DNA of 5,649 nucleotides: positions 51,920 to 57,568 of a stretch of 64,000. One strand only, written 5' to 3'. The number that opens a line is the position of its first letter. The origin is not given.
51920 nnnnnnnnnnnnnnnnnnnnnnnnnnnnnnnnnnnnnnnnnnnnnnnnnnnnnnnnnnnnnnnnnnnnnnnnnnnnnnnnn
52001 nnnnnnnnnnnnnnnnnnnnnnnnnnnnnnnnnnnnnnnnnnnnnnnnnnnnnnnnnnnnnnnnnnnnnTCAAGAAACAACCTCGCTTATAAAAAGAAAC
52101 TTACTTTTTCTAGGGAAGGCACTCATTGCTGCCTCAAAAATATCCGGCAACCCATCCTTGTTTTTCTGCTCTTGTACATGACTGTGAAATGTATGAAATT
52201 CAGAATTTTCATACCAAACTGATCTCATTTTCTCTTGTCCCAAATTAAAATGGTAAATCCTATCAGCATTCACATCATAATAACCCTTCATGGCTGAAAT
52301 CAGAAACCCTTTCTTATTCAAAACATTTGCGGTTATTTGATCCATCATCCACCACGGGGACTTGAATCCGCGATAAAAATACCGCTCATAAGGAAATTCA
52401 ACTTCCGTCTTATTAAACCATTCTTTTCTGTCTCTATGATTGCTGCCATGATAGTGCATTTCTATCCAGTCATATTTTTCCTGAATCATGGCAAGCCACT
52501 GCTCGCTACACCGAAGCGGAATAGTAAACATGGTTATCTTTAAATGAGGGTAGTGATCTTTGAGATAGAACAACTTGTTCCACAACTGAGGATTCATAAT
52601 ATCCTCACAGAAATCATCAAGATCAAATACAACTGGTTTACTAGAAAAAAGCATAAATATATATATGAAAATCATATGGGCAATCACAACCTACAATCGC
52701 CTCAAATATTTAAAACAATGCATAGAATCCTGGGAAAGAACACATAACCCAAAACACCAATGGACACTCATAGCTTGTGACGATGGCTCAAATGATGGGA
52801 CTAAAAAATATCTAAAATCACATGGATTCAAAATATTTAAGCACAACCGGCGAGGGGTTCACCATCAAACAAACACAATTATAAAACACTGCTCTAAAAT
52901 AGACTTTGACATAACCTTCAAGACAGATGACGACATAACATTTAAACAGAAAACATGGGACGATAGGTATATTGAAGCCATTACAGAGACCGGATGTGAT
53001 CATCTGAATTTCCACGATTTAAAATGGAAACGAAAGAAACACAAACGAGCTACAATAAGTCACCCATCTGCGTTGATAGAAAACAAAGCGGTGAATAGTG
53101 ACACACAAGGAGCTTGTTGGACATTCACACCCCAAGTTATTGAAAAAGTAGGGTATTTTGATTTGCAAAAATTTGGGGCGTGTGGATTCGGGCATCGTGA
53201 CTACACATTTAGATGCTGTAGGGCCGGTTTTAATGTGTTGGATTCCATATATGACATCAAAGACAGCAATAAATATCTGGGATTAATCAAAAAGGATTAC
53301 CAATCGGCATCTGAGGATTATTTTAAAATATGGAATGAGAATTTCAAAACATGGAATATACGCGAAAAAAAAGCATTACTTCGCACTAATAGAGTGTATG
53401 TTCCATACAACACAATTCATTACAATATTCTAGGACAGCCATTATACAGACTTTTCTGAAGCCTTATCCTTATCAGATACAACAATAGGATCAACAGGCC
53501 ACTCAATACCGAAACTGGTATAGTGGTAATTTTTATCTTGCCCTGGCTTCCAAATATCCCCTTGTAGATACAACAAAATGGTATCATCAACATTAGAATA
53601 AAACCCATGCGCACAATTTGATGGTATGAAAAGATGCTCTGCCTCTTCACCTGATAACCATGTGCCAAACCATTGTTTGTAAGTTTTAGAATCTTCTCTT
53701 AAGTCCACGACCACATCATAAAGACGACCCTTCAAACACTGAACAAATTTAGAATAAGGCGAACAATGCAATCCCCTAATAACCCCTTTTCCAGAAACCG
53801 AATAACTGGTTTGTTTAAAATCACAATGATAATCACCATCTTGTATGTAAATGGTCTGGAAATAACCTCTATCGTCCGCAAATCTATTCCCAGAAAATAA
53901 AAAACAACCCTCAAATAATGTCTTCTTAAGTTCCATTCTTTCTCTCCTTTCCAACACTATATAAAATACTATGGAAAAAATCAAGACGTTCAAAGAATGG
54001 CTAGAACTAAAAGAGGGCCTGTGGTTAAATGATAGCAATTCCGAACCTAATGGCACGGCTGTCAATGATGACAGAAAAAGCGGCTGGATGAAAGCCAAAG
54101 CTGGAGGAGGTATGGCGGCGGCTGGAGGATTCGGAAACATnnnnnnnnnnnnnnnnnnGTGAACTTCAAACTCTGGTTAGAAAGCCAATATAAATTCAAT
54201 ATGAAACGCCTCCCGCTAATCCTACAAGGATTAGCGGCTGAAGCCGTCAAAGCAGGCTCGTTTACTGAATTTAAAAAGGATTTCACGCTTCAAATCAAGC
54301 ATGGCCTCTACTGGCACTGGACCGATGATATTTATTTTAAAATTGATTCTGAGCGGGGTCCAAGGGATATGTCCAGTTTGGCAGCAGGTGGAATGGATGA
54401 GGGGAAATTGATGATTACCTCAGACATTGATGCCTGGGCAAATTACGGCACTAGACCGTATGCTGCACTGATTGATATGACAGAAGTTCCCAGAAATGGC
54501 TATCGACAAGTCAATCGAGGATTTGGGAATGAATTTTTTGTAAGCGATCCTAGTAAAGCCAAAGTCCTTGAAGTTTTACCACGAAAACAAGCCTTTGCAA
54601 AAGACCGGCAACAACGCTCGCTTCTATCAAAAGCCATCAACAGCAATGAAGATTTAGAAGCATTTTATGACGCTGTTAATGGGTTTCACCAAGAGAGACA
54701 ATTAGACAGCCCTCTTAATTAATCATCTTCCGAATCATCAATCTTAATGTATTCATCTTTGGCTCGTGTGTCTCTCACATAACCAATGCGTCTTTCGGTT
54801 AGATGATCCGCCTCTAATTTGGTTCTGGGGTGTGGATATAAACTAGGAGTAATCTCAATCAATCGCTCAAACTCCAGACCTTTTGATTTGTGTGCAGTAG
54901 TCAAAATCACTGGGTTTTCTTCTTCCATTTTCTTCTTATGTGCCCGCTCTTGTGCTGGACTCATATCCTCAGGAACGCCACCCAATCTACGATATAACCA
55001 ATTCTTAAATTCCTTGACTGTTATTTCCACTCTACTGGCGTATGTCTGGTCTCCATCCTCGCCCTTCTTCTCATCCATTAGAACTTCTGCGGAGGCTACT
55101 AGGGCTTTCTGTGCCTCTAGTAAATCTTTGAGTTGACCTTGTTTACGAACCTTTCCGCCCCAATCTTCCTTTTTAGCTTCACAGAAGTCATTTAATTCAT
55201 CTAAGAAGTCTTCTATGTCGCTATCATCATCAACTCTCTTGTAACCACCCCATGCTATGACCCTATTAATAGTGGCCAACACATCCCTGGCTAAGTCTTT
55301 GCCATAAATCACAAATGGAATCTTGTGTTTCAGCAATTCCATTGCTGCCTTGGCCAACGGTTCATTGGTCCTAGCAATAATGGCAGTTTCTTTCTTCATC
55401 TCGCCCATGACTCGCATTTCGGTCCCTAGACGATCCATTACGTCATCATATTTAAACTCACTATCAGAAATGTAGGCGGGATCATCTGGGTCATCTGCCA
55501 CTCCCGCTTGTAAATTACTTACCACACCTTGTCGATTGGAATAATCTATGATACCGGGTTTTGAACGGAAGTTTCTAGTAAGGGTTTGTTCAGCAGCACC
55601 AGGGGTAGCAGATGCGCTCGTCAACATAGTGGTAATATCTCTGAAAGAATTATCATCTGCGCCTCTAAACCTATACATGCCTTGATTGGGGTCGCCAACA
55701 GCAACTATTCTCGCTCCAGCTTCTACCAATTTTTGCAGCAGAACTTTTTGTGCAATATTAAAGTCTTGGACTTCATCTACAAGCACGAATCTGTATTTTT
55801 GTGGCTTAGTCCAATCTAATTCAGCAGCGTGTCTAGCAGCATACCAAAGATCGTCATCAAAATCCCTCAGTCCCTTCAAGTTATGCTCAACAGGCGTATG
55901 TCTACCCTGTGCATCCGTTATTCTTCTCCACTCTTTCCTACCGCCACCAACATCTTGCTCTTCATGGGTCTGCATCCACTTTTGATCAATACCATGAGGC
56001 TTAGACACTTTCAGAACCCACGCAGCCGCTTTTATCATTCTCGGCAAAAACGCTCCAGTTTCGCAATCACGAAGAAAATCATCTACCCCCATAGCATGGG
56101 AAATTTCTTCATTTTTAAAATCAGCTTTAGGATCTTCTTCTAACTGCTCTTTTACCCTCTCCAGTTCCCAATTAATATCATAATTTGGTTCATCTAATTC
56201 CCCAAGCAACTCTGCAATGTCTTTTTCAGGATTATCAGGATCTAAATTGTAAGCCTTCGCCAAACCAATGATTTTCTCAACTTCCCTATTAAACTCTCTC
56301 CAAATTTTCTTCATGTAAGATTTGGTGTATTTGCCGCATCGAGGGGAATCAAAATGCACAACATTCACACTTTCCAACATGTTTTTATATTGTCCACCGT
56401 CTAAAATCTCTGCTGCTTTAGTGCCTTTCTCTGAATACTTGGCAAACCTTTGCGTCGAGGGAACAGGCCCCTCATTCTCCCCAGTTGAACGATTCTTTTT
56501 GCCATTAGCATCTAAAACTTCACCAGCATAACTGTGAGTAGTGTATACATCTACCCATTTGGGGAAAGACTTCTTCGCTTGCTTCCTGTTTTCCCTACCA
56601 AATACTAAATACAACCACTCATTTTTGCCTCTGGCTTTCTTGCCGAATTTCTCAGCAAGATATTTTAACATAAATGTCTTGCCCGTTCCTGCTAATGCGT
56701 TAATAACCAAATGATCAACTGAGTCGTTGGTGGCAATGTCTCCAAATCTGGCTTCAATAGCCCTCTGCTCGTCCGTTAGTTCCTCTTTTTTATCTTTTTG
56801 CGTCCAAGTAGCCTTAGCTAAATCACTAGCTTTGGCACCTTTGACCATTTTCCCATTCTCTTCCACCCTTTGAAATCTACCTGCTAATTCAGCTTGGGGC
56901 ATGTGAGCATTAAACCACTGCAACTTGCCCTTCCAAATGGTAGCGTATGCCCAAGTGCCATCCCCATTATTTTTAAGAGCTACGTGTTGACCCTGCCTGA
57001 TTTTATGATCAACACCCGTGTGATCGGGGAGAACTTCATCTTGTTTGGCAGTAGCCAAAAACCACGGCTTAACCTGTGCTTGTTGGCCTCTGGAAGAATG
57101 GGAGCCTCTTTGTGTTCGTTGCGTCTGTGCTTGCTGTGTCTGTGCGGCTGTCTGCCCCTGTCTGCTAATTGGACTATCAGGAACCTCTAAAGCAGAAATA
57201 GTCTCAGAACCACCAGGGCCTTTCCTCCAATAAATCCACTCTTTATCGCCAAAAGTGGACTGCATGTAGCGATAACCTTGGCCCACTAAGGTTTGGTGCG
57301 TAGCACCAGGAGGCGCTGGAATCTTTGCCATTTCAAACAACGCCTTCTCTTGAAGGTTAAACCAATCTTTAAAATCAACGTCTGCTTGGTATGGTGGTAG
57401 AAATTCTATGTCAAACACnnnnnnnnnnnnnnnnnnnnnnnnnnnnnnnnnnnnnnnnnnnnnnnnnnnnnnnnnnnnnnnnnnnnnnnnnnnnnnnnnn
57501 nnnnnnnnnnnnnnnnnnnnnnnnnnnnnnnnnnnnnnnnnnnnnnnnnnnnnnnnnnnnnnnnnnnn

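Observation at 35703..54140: AT-rich glycan-synthesis and glycan-modification island lacking any flippase, polymerase or exporter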

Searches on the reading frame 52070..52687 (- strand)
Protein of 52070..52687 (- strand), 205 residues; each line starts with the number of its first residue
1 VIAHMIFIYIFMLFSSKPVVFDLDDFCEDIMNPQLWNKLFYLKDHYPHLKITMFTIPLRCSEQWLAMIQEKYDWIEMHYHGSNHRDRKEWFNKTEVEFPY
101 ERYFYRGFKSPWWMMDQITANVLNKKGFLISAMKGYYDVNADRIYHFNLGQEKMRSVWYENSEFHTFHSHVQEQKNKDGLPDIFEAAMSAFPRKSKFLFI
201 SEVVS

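Call 6: search_protein_families(library=pfam, max_evalue=0.01, proteins=[window:52070-52687:-])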
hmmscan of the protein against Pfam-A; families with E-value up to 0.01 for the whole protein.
window:52070-52687:- (205 aa): 0 families

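Call 40: search_protein_families(library=phrogs, max_evalue=0.01, proteins=[window:52070-52654:-])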
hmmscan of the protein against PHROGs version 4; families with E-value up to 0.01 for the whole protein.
window:52070-52654:- (194 aa): 0 families

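Call 68: search_protein_families(library=pfam, max_evalue=5, proteins=[window:52070-52654:-])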
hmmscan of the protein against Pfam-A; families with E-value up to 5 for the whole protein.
window:52070-52654:- (194 aa): 0 families
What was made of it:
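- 52070..52654 (-): Unknown protein (about 194 aa). No hit (calls 6, 40, 68).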

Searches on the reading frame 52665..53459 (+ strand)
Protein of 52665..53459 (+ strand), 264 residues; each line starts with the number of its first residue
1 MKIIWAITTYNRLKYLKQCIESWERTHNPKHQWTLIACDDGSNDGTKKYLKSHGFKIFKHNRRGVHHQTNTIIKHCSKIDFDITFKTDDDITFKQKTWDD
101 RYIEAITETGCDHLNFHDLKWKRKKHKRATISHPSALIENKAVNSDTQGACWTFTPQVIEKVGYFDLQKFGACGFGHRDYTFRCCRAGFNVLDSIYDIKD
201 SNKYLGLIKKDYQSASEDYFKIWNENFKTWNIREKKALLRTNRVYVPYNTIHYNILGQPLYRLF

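Call 6: search_protein_families(library=pfam, max_evalue=0.01, proteins=[window:52665-53459:+])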
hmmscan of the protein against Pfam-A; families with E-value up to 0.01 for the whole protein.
window:52665-53459:+ (264 aa): 1 family
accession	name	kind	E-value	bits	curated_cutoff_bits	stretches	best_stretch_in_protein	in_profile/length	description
PF00535.33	Glycos_transf_2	-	1.7e-12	48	23.3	1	6-114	3-115/168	Glycosyl transferase family 2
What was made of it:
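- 52665..53459 (+): GT2 glycosyltransferase (264 aa). PF00535, E = 1.7e-12, 48 bits (call 6).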

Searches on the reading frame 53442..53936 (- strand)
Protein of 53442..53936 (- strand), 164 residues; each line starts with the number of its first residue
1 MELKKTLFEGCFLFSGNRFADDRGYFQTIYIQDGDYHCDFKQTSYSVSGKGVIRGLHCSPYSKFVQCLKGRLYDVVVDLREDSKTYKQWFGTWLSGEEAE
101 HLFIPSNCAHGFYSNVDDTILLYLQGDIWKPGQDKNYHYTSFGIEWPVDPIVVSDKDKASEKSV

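Call 15: search_protein_families(library=ncbifam, max_evalue=0.01, proteins=[window:53442-53936:-])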
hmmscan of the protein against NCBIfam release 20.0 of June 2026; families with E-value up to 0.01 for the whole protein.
window:53442-53936:- (164 aa): 1 family
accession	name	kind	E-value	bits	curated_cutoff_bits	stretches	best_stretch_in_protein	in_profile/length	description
TIGR01221.1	rmlC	equivalog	1.2e-32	113.1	155.75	1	4-160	3-169/176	dTDP-4-dehydrorhamnose 3,5-epimerase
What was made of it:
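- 53442..53936 (-): RmlC-like NDP-4-keto-6-deoxyhexose epimerase (cupin, 164 aa). TIGR01221, 113 bits, below the cut-off of 155.75 (call 15).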

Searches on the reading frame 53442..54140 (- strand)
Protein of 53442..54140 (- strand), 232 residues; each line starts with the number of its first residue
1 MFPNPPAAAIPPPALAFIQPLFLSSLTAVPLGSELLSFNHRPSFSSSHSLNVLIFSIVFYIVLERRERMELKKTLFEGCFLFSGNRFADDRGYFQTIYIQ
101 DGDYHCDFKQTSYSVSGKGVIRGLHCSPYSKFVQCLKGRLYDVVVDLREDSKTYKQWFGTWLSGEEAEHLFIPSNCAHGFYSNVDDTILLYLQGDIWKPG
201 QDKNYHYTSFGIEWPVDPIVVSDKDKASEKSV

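Call 6: search_protein_families(library=pfam, max_evalue=0.01, proteins=[window:53442-54140:-])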
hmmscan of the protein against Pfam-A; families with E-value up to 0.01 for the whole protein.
window:53442-54140:- (232 aa): 1 family
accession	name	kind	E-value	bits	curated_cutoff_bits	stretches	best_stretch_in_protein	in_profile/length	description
PF00908.23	dTDP_sugar_isom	-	1.9e-40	138.8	27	1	74-228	2-163/168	dTDP-4-dehydrorhamnose 3,5-epimerase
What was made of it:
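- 53442..53936 (-): PF00908, E = 1.9e-40 (call 6).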

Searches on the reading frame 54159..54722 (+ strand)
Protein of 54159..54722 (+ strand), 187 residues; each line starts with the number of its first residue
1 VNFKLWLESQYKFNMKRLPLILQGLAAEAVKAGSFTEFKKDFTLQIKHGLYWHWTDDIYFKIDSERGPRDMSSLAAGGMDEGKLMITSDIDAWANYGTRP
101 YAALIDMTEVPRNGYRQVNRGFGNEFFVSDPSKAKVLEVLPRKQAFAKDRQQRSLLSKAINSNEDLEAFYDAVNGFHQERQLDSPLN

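Call 6: search_protein_families(library=pfam, max_evalue=0.01, proteins=[window:54159-54722:+])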
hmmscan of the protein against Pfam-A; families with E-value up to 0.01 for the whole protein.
window:54159-54722:+ (187 aa): 0 families

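Call 68: search_protein_families(library=pfam, max_evalue=5, proteins=[window:54159-54722:+])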
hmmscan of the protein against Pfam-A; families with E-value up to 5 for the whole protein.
window:54159-54722:+ (187 aa): 1 family
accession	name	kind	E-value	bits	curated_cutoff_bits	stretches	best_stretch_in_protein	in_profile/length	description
PF15131.11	DUF4567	-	0.16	12.7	27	1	18-44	26-52/75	Domain of unknown function (DUF4567)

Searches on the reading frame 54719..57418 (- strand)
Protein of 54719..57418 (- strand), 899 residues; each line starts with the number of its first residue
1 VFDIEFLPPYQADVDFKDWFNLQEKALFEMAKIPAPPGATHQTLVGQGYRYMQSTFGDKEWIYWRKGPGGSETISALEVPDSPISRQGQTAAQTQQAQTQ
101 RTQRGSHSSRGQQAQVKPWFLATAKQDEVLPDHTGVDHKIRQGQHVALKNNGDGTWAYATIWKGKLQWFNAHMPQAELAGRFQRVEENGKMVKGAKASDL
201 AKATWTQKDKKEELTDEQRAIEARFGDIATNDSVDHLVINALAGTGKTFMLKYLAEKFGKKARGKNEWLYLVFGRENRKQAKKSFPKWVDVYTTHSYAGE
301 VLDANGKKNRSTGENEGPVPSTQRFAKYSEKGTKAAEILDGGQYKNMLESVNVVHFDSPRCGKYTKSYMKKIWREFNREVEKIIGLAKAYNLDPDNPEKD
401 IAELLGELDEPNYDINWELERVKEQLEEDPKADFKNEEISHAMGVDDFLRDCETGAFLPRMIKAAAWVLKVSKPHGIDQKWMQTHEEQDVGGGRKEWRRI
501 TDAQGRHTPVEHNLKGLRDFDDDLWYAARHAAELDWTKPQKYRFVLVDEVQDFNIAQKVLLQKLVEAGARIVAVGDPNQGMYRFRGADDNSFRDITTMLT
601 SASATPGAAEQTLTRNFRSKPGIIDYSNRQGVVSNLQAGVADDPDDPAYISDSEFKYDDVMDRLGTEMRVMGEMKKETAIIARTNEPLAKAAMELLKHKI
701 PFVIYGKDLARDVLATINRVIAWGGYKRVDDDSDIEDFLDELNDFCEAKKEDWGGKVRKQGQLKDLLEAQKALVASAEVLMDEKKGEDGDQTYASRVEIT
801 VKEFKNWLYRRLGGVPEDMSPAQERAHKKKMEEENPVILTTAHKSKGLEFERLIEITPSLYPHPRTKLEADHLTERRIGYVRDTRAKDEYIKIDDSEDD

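Call 6: search_protein_families(library=pfam, max_evalue=0.01, proteins=[window:54719-57418:-])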
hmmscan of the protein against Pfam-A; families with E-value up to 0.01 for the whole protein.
window:54719-57418:- (899 aa): 7 families
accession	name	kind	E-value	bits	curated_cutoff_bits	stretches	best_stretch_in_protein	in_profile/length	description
PF00580.27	UvrD-helicase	-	4.6e-20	72.9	23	1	234-592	13-263/271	UvrD/REP helicase N-terminal domain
PF13245.12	AAA_19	-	9.1e-11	42.5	25.1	1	236-585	13-134/134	AAA domain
PF13361.12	UvrD_C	-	1.4e-10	41.6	25.6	1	826-889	276-342/350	UvrD-like helicase C-terminal domain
PF13604.12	AAA_30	-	7.8e-07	29.4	27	0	537-579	84-127/191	AAA domain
PF04851.21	ResIII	-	0.00017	22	22.5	1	232-316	21-101/164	Type III restriction enzyme, res subunit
PF01443.25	Viral_helicase1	-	0.0079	16.5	21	0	538-585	56-102/228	Viral superfamily 1 RNA helicase core domain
PF13191.12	AAA_16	-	0.0098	16.8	32.6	0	216-266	7-60/167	AAA ATPase domain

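Call 10: search_protein_families(library=phrogs, max_evalue=0.001, proteins=[window:54719-57418:-])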
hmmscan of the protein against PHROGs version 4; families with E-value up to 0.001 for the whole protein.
window:54719-57418:- (899 aa): 3 families
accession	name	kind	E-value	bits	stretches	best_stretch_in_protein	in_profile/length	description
phrog_1967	-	DNA, RNA and nucleotide metabolism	3.3e-62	212.1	2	515-889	337-663/776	DNA helicase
phrog_325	-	DNA, RNA and nucleotide metabolism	3.9e-10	39.7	1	193-261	450-517/986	Dda-like helicase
phrog_170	-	other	2.6e-07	31.4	0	196-258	58-114/323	PhoH-like phosphate starvation-inducible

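Call 17: find_related_loci(query=window:54719-57418:-, collection=viral_contigs, flank=10000)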
Query window:54719-57418:- (899 aa) in viral_contigs; peptide patterns used: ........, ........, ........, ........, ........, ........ (x = any residue, [..] = any of these).
12 stretches matched a pattern, but none encodes a relative of the query by tblastn (E <= 1e-3).

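Call 65: find_related_loci(query=window:54719-57418:-, collection=metagenome_contigs, flank=10000)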
Query window:54719-57418:- (899 aa) in metagenome_contigs; peptide patterns used: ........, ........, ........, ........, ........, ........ (x = any residue, [..] = any of these).
53 stretches matched a pattern, but none encodes a relative of the query by tblastn (E <= 1e-3).
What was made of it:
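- Tried and rejected: The UvrD helicase found nothing in IMG/VR or in JGI metagenome contigs (calls 17, 65).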

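Call 77: search_dna_similar(query=window:54719-57418:-, collection=phages, mode=protein, max_rows=15)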
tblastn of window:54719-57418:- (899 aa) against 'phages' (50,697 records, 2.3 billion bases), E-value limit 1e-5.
Records with a match: 86; places in all: 86; records where one place covers at least 80% of the query: 0.
Best place of each record, by identity: <60% 86.
By first word of the organism name: Bacteriophage 26; Bacillus 18; Pseudomonas 16; Salinibacter 5; Dinoroseobacter 3; Sphingomonas 2; Synechococcus 2; Xanthomonas 2; Bdellovibrio 2; Chryseobacterium 1; and 9 more.
By host as written in the record: - 32; Pseudomonas aeruginosa 5; Salinibacter ruber M31 3; Bacillus cereus 3; Dinoroseobacter shibae DFL12T 2; Sphingomonas turrisvirgatae MCT13 2; Pseudomonas putida S12 2; Bacillus cereus BGSC 6E1 2; and 26 more.
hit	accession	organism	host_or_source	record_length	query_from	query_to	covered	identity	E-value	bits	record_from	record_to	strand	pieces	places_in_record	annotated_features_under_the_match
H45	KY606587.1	Dinoroseobacter phage vB_DshS-R5C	Dinoroseobacter shibae DFL12T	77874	519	893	42%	26.0%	1e-14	85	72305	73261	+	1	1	ATP-dependent DNA helicase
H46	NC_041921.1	Dinoroseobacter phage vB_DshS-R5C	Dinoroseobacter shibae DFL12T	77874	519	893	42%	26.0%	1e-14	85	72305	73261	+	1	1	DNA helicase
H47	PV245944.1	Chryseobacterium phage MA9V-3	Chryseobacterium sp. MA9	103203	516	893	42%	25.3%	1e-13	82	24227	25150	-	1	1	ATP-dependent DNA helicase Rep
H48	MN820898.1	Sphingomonas phage vB_StuS_MMDA13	Sphingomonas turrisvirgatae MCT13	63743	513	894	42%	24.9%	6e-16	89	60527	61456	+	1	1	putative UvrD superfamily I DNA helicase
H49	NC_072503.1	Sphingomonas phage vB_StuS_MMDA13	Sphingomonas turrisvirgatae MCT13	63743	513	894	42%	24.9%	6e-16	89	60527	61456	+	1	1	putative UvrD superfamily I DNA helicase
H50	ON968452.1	Pseudanabaena phage Pan1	Pseudanabaena sp.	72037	519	893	42%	25.2%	7e-11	73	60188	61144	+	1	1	ATP-dependent DNA helicase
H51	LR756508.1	uncultured phage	metagenomic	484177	515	891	42%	24.6%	7e-12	76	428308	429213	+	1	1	record has no annotation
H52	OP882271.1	Pseudomonas phage MiCath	Pseudomonas putida S12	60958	519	887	41%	25.1%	2e-13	81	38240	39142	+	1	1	DNA helicase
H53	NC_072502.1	Pseudomonas phage MiCath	Pseudomonas putida S12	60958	519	887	41%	25.1%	2e-13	81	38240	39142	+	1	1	DNA helicase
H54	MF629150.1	Salinibacter phage SRUTV-1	-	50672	535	888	39%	26.1%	4e-12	77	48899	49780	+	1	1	superfamily I DNA and RNA helicase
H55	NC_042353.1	Salinibacter phage SRUTV-1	-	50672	535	888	39%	26.1%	4e-12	77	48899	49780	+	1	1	DNA helicase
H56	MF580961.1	Salinibacter phage M31CR41-2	Salinibacter ruber M31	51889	535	888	39%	26.1%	4e-12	77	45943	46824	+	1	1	superfamily I DNA/RNA helicase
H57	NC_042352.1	Salinibacter phage M31CR41-2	Salinibacter ruber M31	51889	535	888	39%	26.1%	4e-12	77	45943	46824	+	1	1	DNA helicase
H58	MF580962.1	Salinibacter virus M31CR41-3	Salinibacter ruber M31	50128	535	888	39%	25.8%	2e-12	78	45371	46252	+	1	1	superfamily I DNA/RNA helicase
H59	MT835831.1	Bacteriophage sp.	human fecal samples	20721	515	888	42%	24.4%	4e-8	64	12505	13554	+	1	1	record has no annotation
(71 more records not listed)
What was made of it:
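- Tried and rejected: tblastn with the helicase gave at most 26% identity over 42% of the query (call 77).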
